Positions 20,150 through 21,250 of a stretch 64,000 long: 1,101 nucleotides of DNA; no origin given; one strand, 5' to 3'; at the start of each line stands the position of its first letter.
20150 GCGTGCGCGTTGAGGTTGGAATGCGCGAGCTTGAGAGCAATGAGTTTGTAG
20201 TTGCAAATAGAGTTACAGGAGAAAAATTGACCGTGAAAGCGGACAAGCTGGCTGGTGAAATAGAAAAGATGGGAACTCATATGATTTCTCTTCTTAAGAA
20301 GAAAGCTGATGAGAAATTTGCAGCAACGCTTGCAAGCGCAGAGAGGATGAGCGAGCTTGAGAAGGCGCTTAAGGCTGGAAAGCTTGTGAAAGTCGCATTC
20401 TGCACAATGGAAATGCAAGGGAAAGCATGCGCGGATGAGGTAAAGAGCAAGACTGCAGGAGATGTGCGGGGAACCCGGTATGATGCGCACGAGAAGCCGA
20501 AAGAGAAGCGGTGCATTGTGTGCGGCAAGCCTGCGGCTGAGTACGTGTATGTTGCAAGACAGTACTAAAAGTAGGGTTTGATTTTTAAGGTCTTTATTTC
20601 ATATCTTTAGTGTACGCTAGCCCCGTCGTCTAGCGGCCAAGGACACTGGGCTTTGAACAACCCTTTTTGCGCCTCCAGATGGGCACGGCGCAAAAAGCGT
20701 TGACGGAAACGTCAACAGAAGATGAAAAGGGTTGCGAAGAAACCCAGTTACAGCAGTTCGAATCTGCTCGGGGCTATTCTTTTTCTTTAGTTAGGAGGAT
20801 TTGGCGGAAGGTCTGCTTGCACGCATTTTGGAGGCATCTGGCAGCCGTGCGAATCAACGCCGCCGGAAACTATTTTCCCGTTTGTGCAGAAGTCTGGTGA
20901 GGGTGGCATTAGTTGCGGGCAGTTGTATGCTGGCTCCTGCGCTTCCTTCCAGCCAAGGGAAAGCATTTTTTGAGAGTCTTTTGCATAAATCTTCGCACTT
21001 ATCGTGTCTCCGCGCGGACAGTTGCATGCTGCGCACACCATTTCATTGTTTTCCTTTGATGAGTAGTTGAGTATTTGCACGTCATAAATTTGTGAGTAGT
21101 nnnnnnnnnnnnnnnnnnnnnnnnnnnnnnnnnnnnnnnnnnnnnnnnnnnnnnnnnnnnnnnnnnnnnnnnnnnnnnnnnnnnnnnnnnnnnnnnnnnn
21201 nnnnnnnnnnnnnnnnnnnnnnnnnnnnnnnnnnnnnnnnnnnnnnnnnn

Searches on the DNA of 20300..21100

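Call 9: search_rna_families(source=window, start=20300, end=21100, threshold=evalue, max_evalue=10, show_alignments=3)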
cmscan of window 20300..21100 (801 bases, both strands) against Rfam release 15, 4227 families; matches with E-value up to 10: 7.
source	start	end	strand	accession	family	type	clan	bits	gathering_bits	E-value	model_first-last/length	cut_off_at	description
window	20944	21086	-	RF02045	CDKN2B-AS_3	Gene; lncRNA;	-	19.9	50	5.4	1-144/144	no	CDKN2B antisense RNA 1 convserved region 3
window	20660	20712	+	RF01714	Ocean-V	Gene; sRNA;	-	16.8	75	1.8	1-72/72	no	Ocean-V RNA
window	20996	21068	-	RF01196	snoZ30a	Gene; snRNA; snoRNA; CD-box;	-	13.6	80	6.9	1-92/92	no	Small nucleolar RNA Z30a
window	20552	20623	+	RF02108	DLEU2_4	Gene; lncRNA;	-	13.3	40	8.1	1-58/58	no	Deleted in lymphocytic leukemia 2 conserved region 4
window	20639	20710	+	RF01424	snoR118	Gene; snRNA; snoRNA; CD-box;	CL00071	13.3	44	8.6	1-92/92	no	small nucleolar RNA snoR118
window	20428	20485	+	RF01306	sR52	Gene; snRNA; snoRNA; CD-box;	-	12.3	50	8.3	1-60/60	no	Small nucleolar RNA sR52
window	20408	20532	+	RF01953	SOX2OT_exon3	Gene; lncRNA;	-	11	70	1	1-276/276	no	SOX2 overlapping transcript exon 3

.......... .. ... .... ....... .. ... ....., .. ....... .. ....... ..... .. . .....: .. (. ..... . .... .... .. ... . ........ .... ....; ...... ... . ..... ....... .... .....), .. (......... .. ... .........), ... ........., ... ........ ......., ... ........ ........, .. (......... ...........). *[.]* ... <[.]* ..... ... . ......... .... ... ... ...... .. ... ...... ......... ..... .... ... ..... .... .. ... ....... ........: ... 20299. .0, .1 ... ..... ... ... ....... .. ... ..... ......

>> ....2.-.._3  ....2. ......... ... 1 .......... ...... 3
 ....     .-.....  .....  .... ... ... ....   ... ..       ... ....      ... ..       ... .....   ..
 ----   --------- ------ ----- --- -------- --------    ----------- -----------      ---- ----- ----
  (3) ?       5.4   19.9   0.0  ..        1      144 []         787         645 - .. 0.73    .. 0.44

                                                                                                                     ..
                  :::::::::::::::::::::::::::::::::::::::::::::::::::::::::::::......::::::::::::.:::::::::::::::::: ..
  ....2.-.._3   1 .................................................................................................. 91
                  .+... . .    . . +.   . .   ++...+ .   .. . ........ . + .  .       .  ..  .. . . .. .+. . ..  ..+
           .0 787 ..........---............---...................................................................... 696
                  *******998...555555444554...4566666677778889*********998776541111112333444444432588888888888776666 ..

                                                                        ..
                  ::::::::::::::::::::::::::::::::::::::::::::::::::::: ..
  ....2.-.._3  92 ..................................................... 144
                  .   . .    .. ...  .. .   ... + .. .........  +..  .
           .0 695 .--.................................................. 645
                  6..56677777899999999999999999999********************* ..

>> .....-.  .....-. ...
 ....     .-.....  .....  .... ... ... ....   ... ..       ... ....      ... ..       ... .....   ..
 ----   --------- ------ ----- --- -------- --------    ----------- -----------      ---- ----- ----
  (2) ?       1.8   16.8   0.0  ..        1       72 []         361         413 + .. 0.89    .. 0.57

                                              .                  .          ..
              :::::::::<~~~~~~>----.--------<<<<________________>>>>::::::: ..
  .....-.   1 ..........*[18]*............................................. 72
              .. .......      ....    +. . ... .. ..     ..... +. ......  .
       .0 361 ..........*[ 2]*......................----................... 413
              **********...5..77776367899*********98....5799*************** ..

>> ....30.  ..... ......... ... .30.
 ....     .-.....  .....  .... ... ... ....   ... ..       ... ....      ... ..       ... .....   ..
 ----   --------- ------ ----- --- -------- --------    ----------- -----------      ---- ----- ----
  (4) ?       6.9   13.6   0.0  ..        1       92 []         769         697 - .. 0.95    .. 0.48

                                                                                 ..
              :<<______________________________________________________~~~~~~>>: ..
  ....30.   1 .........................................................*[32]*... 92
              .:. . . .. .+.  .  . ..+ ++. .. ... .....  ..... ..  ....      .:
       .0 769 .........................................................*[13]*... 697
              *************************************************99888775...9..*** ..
